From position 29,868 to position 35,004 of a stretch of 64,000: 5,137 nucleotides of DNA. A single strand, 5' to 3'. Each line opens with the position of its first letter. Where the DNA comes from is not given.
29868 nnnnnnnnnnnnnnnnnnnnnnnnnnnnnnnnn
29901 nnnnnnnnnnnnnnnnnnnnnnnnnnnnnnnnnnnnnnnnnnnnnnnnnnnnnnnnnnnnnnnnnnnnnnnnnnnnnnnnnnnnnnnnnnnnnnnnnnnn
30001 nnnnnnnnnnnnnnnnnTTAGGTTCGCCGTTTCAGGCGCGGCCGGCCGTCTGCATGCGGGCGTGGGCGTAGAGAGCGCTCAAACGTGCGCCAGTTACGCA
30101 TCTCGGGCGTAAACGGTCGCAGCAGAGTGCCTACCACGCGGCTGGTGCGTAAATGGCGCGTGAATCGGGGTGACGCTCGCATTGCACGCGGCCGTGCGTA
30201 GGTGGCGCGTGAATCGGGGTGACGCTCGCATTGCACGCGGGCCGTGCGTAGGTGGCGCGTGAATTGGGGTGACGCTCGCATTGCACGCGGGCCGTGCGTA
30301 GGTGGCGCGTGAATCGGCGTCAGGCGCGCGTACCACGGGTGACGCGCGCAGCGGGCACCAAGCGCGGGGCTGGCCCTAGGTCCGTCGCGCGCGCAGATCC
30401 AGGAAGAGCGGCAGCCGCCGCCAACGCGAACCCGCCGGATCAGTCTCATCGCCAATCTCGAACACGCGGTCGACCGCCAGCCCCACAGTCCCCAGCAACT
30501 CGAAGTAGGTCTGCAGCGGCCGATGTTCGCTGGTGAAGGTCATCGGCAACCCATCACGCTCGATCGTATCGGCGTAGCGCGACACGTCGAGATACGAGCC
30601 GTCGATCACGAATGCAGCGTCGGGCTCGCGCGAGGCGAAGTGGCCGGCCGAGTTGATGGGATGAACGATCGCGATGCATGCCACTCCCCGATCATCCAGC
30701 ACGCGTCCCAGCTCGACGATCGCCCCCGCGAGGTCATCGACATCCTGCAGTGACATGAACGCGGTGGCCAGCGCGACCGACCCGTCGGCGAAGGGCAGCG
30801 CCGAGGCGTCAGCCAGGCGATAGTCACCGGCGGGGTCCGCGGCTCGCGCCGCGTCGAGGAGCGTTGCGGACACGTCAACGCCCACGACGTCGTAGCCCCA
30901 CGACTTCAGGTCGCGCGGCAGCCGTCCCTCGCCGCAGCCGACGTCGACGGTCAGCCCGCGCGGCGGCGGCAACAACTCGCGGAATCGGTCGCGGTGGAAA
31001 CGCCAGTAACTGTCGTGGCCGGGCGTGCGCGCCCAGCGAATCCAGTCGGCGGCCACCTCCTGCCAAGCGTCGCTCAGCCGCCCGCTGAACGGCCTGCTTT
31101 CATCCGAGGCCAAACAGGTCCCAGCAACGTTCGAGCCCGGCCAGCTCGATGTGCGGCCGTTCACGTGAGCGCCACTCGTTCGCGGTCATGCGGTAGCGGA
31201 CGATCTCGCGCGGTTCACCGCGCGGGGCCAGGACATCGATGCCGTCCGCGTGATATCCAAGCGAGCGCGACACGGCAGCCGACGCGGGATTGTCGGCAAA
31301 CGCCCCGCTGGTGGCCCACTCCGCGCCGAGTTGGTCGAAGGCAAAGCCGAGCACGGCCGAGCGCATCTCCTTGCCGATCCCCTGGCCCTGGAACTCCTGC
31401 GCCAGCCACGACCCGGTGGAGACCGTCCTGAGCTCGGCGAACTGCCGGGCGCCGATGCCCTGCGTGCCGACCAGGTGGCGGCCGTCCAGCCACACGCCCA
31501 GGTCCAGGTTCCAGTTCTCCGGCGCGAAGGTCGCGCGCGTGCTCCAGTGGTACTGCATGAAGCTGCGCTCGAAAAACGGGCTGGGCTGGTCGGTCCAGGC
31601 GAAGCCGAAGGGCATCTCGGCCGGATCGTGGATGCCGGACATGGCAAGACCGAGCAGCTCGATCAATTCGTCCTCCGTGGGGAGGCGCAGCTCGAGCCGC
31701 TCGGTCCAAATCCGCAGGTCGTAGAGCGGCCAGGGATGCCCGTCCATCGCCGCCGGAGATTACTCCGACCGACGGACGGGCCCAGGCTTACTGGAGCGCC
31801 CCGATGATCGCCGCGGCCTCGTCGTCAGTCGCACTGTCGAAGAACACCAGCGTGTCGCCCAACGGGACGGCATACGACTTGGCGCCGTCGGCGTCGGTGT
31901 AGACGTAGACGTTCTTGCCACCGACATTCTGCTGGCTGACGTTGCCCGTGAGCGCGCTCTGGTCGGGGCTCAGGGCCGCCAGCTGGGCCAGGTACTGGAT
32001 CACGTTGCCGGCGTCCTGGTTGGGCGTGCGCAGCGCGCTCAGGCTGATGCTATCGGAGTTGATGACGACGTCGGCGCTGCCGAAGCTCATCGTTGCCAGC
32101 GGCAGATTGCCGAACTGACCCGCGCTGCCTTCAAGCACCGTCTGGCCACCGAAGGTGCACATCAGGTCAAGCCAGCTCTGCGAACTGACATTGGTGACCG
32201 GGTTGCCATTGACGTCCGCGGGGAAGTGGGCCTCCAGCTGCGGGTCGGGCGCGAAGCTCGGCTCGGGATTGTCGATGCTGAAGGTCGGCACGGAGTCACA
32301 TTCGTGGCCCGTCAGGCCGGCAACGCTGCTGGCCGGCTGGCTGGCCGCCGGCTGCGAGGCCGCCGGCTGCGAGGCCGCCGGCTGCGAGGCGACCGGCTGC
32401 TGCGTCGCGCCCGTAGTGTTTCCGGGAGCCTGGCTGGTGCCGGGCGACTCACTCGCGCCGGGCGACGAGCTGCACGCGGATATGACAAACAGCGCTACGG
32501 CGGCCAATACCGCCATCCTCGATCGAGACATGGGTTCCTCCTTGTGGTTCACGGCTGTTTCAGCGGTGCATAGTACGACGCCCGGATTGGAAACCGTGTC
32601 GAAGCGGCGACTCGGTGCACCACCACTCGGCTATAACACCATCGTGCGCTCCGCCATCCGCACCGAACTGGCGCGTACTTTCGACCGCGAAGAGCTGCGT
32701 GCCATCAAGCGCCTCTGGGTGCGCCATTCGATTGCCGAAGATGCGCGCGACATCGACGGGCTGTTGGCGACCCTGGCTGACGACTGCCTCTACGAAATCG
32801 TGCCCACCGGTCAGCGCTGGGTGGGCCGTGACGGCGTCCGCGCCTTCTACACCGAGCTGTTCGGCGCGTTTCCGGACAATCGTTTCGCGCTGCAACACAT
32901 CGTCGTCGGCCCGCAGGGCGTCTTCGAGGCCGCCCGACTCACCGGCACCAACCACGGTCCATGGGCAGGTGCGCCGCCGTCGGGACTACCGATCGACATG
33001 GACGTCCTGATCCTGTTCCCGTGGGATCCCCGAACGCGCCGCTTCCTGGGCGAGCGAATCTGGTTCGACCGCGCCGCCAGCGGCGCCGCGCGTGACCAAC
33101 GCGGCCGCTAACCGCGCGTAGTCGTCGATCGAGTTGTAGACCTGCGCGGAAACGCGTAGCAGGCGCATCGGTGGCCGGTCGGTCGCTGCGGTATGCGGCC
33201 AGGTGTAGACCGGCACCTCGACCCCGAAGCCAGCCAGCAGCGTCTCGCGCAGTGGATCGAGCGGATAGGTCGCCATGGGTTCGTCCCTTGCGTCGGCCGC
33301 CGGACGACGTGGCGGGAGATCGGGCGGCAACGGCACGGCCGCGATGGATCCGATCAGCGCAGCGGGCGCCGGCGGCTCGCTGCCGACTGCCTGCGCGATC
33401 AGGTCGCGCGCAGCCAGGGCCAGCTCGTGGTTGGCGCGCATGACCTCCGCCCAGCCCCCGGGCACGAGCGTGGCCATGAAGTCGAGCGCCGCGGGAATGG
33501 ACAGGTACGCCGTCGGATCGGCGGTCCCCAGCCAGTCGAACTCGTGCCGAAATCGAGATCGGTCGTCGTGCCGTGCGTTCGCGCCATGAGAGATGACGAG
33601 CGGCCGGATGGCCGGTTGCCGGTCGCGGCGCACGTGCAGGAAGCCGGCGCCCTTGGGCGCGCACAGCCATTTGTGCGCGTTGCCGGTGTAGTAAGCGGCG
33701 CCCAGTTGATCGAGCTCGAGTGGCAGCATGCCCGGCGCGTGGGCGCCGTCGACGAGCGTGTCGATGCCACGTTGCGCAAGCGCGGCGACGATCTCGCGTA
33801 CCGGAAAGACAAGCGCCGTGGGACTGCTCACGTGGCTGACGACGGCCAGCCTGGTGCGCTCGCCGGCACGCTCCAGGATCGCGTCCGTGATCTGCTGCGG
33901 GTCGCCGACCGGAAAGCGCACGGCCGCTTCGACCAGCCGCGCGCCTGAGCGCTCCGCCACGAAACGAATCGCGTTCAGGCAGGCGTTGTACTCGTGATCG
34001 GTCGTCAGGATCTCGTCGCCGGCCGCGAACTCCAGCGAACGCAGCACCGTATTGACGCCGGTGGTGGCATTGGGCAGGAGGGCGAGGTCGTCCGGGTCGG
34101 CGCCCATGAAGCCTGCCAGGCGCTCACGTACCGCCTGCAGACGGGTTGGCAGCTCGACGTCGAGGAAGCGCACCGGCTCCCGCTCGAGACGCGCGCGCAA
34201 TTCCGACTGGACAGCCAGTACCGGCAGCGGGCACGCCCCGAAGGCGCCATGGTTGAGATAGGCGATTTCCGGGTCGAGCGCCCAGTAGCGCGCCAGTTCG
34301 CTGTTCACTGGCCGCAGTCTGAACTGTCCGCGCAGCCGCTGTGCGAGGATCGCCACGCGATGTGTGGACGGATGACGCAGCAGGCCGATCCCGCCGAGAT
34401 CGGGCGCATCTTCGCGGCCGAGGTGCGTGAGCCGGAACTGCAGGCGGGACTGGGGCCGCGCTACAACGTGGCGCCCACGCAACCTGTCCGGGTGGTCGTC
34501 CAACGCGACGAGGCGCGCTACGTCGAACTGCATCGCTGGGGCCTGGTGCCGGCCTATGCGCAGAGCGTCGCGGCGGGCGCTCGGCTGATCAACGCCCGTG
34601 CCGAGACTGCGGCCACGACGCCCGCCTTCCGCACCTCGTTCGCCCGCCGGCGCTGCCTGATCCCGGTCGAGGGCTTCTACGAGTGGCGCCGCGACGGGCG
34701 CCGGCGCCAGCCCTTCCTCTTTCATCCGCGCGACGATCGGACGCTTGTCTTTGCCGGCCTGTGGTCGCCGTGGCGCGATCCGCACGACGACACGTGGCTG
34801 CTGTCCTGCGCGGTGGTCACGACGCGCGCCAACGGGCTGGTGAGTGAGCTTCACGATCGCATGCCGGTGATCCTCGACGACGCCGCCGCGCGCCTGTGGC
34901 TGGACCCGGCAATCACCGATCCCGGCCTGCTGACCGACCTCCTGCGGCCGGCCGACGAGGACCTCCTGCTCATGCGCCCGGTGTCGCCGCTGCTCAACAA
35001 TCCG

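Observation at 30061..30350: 50-bp tandem repeat array with an internal stem-loop, wedged between an IS3 element and a methyltransferase gene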

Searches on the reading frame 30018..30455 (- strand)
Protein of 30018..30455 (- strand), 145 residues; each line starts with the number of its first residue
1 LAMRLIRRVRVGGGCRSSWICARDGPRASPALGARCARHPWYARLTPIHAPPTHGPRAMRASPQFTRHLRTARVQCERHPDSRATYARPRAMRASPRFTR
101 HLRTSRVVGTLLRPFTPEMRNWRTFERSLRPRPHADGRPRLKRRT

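Call 8: search_protein_families(library=pfam, proteins=[window:30018-30455:-], max_evalue=0.01)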
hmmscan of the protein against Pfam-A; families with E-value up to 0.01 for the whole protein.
window:30018-30455:- (145 aa): 0 families

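Call 44: find_homologous_proteins(query=window:30018-30455:-, max_evalue=0.01)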
Query window:30018-30455:-: 51 candidates shared short words with the query, none scored E <= 0.01.
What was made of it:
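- Tried and rejected: Protein search with the 145-codon ORF that spans the array, as a way to catch arrays called as genes elsewhere: nothing (call 44).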

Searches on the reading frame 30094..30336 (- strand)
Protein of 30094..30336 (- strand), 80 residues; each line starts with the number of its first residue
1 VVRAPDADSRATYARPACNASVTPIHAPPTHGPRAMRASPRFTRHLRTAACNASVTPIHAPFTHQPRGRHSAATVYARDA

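Call 35: search_protein_families(library=pfam, proteins=[window:30094-30336:-], max_evalue=1)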
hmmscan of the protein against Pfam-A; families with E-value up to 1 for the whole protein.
window:30094-30336:- (80 aa): 0 families

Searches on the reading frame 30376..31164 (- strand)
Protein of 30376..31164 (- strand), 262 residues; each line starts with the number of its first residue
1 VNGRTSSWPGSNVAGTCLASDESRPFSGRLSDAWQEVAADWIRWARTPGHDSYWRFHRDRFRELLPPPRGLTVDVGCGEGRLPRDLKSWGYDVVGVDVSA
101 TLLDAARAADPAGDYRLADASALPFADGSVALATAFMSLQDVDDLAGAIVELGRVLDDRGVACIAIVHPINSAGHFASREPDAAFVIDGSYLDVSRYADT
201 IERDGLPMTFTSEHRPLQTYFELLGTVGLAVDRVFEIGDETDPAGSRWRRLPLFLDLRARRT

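Call 8: search_protein_families(library=pfam, proteins=[window:30376-31164:-], max_evalue=0.01)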
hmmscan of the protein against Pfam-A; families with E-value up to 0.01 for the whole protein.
window:30376-31164:- (262 aa): 7 families
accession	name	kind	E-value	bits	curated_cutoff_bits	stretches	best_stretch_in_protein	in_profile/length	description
PF08241.18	Methyltransf_11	-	1.4e-17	64.5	21.2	1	73-163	1-94/95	Methyltransferase domain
PF13649.12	Methyltransf_25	-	1e-13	52.2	27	1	73-160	2-97/97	Methyltransferase domain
PF13489.12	Methyltransf_23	-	3.5e-08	33.8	27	1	59-165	11-117/164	Methyltransferase domain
PF08242.18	Methyltransf_12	-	2.1e-06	28.8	30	1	73-161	1-97/98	Methyltransferase domain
PF13847.12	Methyltransf_31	-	1.9e-05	24.8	27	1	73-165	8-110/145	Methyltransferase domain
PF01209.24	Ubie_methyltran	-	0.00076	19.3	20.1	1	72-171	51-159/233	ubiE/COQ5 methyltransferase family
PF05148.21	Methyltransf_8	-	0.0029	17.9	27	1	72-172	76-165/219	Hypothetical methyltransferase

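Call 19: find_related_loci(query=window:30376-31164:-, collection=genome_contigs, flank=6000)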
Query window:30376-31164:- (262 aa) in genome_contigs; peptide patterns used: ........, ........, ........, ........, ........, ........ (x = any residue, [..] = any of these).
286 stretches matched a pattern; 169 encode a relative of the query (tblastn E <= 1e-3); the best 80 are kept; 80 distinct loci.
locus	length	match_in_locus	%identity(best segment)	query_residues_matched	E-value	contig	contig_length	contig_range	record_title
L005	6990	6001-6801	74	4-257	9e-126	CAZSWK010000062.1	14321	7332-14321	MAG TPA_asm: uncultured Anaerolineaceae bacterium isolate binchicken_co94_368 genome assembly, contig: NODE_5853_length_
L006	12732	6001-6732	78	18-261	2e-118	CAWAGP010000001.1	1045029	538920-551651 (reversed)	MAG: uncultured Chloroflexia bacterium isolate MFD02416.bin.2.55 genome assembly, contig: contig_18847, whole genome sho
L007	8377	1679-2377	66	30-262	3e-98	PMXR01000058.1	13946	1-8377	MAG: Chloroflexi bacterium isolate fen_1026 73.20110800_E1D.52_contig_1768, whole genome shotgun sequence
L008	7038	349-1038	65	30-259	2e-97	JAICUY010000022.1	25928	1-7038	MAG: Steroidobacteraceae bacterium isolate HEB_FP_1_bin.9 k141_984132_length_25928_cov_18.5555, whole genome shotgun seq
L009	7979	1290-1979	65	30-259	5e-95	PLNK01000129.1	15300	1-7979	MAG: Chloroflexi bacterium isolate fen_1071 73.20120800_E2D.21_contig_614, whole genome shotgun sequence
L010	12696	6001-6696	63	30-261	5e-95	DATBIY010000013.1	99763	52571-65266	MAG TPA_asm: Candidatus Limnocylindria bacterium isolate SMAG_U3906 k141_2403049, whole genome shotgun sequence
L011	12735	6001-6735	65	14-259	6e-95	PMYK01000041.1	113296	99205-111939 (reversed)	MAG: Chloroflexi bacterium isolate fen_1029 73.20110800_E2D.56_contig_4074, whole genome shotgun sequence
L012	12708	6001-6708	61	26-259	8e-94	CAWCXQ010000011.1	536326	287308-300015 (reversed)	MAG: uncultured Chloroflexia bacterium isolate MFD07737.bin.2.34 genome assembly, contig: contig_3124, whole genome shot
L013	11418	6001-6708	61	26-259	8e-93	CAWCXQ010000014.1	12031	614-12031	MAG: uncultured Chloroflexia bacterium isolate MFD07737.bin.2.34 genome assembly, contig: contig_41059, whole genome sho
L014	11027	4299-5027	59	20-261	3e-90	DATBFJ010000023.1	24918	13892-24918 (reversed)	MAG TPA_asm: Candidatus Limnocylindrales bacterium isolate SMAG_U3808 k141_6254784, whole genome shotgun sequence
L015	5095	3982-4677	59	30-261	2e-89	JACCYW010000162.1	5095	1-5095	MAG: Chloroflexota bacterium isolate MGR_bin214 SD2897-2912_k127_3339343, whole genome shotgun sequence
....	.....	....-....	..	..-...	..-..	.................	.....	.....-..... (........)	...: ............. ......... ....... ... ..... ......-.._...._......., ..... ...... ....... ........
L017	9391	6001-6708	59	30-261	1e-87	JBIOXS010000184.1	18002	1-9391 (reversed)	MAG: Candidatus Rokuibacteriota bacterium isolate MAG050 k127_850849, whole genome shotgun sequence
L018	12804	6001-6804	56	2-261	5e-88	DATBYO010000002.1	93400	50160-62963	MAG TPA_asm: Candidatus Dormiibacterota bacterium isolate SMAG_U7595 k141_1655181, whole genome shotgun sequence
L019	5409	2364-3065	62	30-259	1e-87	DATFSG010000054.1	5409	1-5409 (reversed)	MAG TPA_asm: Gaiellaceae bacterium isolate SMAG_U9378 k141_6679897, whole genome shotgun sequence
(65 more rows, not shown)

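Call 69: search_protein_families(library=ncbifam, proteins=[window:30376-31164:-], max_evalue=0.01)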
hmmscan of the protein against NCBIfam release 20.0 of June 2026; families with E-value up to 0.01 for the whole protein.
window:30376-31164:- (262 aa): 15 families
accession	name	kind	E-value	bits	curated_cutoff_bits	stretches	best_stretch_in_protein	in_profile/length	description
NF007610.0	PRK10258.1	equivalog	2.5e-14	53.2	342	1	50-163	23-137/251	malonyl-ACP O-methyltransferase BioC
NF045667.1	MTase_DVU1556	equivalog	1.1e-13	51.2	155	1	67-215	21-169/213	DVU_1556 family methyltransferase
TIGR01934.1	MenG_MenH_UbiE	subfamily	1.3e-10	41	158.35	1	49-164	22-141/223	ubiquinone/menaquinone biosynthesis methyltransferase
NF001244.0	PRK00216.1-5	equivalog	9.2e-10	38.2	216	1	49-165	31-154/236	bifunctional demethylmenaquinone methyltransferase/2-methoxy-6-polyprenyl-1,4-benzoquinol methylase UbiE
TIGR02072.1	BioC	equivalog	2.3e-09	37.4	184.95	1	73-168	39-136/244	malonyl-ACP O-methyltransferase BioC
NF001241.0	PRK00216.1-2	equivalog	4.8e-09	36.2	327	1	48-164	33-147/231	demethylmenaquinone methyltransferase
NF004452.0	PRK05785.1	equivalog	6.7e-07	29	207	1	71-171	54-151/228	hypothetical protein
NF002463.0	PRK01683.1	equivalog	1.1e-05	25.2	297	1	72-180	35-144/258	trans-aconitate 2-methyltransferase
NF043040.1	corrin_prot_MT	hypoth_equivalog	2.2e-05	24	180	1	72-109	45-82/216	corrinoid protein-associated methyltransferase CpaM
TIGR02021.1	BchM-ChlM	equivalog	4.7e-05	22.9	158.9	1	68-110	53-96/218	magnesium protoporphyrin IX methyltransferase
NF041820.1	daptide_MTase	equivalog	6.2e-05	22.6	175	1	73-168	41-146/243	daptide-type RiPP biosynthesis methyltransferase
TIGR01983.1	UbiG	equivalog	0.00013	21.3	102.95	1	73-123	54-109/228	bifunctional 2-polyprenyl-6-hydroxyphenol methylase/3-demethylubiquinol 3-O-methyltransferase UbiG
NF008300.0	PRK11088.1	equivalog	0.0019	17.7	303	1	72-146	89-168/272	23S rRNA (guanine(745)-N(1))-methyltransferase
NF047649.1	MTase_UXPK_star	exception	0.0057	15.7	460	1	72-160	81-177/283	methyltransferase/UXPK-star double selenoprotein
NF041255.1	mycofact_MftM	equivalog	0.0074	15.6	200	1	62-155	135-232/289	mycofactocin oligosaccharide methyltransferase MftM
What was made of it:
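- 30376..31164 (-): Class I SAM-dependent methyltransferase gene. Its stop codon bounds the spacer. calls 8, 19, 69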

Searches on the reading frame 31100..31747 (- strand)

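Call 8: search_protein_families(library=pfam, proteins=[window:31100-31747:-], max_evalue=0.01)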
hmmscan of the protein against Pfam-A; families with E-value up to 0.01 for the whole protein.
window:31100-31747:- (215 aa): 2 families
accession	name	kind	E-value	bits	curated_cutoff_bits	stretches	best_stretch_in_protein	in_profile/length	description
PF13302.13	Acetyltransf_3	-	2.2e-14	54.7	25.4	1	17-165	1-137/138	Acetyltransferase (GNAT) domain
PF00583.31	Acetyltransf_1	-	5.6e-06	27.1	20.7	1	66-165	14-116/116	Acetyltransferase (GNAT) family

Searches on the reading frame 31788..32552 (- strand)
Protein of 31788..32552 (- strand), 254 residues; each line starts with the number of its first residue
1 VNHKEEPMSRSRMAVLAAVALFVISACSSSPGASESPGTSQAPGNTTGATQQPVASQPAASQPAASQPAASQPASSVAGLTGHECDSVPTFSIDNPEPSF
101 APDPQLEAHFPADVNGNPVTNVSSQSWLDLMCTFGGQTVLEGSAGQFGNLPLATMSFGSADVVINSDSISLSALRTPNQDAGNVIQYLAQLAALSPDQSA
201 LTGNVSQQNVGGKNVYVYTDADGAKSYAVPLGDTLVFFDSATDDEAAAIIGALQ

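Call 8: search_protein_families(library=pfam, proteins=[window:31788-32552:-], max_evalue=0.01)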
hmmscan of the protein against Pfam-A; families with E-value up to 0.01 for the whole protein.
window:31788-32552:- (254 aa): 0 families

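Call 69: search_protein_families(library=ncbifam, proteins=[window:31788-32552:-], max_evalue=0.01)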
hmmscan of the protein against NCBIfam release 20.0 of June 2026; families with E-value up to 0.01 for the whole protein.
window:31788-32552:- (254 aa): 1 family
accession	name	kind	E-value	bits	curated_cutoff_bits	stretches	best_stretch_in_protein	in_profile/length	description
NF047631.1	SodCMycob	equivalog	0.005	16.4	230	0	12-82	11-79/236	superoxide dismutase[Cu-Zn]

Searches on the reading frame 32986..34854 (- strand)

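Call 8: search_protein_families(library=pfam, proteins=[window:32986-34854:-], max_evalue=0.01)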
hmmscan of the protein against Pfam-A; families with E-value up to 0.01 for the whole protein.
window:32986-34854:- (622 aa): 2 families
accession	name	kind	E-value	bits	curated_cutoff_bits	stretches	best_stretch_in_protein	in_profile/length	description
PF00266.25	Aminotran_5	-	9.1e-27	94.4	21.5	1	235-489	41-294/371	Aminotransferase class-V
PF01053.26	Cys_Met_Meta_PP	-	0.001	18.1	27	1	264-381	77-185/381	Cys/Met metabolism PLP-dependent enzyme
